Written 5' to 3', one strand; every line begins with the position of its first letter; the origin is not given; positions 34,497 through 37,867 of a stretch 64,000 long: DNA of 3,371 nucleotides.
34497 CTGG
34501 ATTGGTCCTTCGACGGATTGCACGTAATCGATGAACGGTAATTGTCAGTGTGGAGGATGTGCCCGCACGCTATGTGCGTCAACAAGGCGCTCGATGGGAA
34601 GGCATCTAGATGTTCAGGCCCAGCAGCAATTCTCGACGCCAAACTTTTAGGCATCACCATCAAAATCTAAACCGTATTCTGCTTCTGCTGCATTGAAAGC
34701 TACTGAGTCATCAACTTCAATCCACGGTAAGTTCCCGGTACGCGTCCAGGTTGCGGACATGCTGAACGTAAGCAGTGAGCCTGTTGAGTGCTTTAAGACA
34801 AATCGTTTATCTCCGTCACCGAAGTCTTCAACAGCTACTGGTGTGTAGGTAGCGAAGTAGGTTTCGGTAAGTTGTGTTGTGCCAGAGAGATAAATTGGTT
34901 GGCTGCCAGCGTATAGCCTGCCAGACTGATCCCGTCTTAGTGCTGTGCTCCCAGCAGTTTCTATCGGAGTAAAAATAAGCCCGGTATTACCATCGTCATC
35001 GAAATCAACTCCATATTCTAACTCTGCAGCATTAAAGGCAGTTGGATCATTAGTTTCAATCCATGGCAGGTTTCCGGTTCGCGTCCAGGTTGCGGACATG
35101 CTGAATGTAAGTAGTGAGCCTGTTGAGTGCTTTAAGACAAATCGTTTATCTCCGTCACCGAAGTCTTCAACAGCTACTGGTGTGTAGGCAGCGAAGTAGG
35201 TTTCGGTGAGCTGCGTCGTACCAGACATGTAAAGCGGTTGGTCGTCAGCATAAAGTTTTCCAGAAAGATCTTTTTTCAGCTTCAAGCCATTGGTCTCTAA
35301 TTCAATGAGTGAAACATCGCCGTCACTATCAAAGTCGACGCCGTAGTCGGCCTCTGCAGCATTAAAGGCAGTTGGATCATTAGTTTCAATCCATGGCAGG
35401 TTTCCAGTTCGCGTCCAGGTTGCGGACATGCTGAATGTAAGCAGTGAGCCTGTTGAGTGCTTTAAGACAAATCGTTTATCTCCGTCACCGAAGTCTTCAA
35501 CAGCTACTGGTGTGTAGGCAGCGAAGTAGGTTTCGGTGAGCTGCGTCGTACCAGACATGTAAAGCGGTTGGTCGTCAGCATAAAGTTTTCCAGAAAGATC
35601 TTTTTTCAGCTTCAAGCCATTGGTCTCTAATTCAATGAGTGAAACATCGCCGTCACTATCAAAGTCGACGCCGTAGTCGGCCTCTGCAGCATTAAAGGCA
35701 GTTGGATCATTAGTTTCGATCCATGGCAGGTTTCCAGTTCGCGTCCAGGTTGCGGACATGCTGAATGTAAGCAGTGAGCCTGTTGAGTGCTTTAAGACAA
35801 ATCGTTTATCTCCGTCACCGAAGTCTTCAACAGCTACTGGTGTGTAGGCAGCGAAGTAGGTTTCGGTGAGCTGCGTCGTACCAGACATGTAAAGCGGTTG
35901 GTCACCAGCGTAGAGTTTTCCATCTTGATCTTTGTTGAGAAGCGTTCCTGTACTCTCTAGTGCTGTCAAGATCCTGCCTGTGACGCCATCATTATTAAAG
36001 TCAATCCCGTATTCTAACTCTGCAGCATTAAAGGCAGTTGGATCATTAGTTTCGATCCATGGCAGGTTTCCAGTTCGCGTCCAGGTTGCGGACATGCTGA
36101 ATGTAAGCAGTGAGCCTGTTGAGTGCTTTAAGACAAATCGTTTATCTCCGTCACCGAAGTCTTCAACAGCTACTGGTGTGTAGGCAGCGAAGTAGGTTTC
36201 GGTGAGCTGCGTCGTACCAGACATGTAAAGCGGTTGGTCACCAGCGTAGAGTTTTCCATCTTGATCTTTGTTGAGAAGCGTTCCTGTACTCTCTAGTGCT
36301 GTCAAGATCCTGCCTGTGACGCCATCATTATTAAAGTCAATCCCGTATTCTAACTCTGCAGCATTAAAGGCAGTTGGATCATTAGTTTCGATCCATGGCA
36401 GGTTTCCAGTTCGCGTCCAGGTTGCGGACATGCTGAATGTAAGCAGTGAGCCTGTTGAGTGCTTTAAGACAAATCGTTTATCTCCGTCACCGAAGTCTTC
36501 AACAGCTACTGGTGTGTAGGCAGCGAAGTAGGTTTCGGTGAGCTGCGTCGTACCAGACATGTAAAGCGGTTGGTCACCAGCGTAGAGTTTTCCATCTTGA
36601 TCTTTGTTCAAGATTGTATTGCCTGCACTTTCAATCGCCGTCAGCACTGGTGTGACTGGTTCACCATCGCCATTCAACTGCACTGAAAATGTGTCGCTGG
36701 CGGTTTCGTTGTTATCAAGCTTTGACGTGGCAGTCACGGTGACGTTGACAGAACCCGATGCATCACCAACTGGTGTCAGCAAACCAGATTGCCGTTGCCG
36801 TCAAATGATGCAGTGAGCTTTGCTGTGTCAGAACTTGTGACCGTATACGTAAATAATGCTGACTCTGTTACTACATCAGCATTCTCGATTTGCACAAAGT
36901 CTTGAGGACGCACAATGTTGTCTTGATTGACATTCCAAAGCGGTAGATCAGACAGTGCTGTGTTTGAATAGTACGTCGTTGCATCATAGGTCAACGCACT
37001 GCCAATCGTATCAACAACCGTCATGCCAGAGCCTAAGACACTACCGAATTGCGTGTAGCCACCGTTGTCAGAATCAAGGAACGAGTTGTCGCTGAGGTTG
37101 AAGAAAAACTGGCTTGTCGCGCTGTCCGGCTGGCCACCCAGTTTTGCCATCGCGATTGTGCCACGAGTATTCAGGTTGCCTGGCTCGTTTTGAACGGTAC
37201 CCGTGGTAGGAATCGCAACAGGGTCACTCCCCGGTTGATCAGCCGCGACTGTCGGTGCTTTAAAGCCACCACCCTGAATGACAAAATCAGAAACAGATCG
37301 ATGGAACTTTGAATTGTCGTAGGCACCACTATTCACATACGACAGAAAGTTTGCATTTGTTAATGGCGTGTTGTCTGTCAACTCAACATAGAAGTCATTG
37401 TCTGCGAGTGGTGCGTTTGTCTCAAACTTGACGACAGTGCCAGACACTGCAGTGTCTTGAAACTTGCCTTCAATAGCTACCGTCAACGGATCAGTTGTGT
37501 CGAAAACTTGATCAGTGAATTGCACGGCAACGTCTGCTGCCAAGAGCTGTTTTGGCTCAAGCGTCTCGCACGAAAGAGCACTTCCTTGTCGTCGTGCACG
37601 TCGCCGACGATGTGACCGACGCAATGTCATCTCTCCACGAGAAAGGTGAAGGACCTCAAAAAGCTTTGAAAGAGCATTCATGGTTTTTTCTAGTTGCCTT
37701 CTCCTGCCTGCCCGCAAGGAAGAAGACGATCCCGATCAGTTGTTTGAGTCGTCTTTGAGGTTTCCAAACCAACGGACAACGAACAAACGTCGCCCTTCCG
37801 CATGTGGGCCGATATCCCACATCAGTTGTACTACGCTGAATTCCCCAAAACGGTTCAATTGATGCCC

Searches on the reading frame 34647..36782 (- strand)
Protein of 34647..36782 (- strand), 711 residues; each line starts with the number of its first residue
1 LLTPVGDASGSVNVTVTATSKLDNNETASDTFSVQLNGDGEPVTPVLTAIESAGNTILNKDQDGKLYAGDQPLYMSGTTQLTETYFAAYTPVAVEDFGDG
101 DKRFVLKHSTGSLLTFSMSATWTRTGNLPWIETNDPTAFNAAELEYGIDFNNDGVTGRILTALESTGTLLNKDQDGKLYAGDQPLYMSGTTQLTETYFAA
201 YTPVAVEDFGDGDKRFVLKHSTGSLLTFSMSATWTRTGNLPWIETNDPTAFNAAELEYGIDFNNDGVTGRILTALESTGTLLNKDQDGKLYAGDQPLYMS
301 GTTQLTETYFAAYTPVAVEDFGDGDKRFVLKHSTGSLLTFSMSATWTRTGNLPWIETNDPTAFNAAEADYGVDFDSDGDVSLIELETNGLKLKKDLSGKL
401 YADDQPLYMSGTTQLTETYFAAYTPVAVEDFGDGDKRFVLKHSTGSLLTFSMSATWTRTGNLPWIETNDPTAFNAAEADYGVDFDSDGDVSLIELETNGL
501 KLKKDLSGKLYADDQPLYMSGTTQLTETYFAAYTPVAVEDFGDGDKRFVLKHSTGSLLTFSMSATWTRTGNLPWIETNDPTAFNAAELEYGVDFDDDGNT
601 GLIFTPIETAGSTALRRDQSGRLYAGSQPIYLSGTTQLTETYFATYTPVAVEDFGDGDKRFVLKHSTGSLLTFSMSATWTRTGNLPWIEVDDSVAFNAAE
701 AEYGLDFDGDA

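Call 53: search_protein_families(library=pfam, proteins=[window:34647-36782:-], max_evalue=0.001)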
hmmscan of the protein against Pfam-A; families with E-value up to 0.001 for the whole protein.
window:34647-36782:- (711 aa): 3 families
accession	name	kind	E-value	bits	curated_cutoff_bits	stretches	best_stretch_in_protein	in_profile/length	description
PF07483.16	W_rich_C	-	2.5e-15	56.8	26.2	0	79-157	28-105/105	Tryptophan-rich Synechocystis species C-terminal domain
PF11515.14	Cul7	-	9.9e-09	35.9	25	0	652-688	31-67/78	Mouse development and cellular proliferation protein Cullin-7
PF01191.24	RNA_pol_Rpb5_C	-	2.9e-06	27.4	23.5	0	570-582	32-44/73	RNA polymerase Rpb5, C-terminal domain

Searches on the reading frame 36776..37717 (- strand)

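Call 29: search_protein_families(library=pfam, proteins=[window:36776-37717:-], max_evalue=0.001)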
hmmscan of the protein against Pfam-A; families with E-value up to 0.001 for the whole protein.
window:36776-37717:- (313 aa): 1 family
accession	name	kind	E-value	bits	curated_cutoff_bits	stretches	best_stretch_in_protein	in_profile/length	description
PF00160.26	Pro_isomerase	-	2.8e-32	112.6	21.7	1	96-243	2-142/159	Cyclophilin type peptidyl-prolyl cis-trans isomerase/CLD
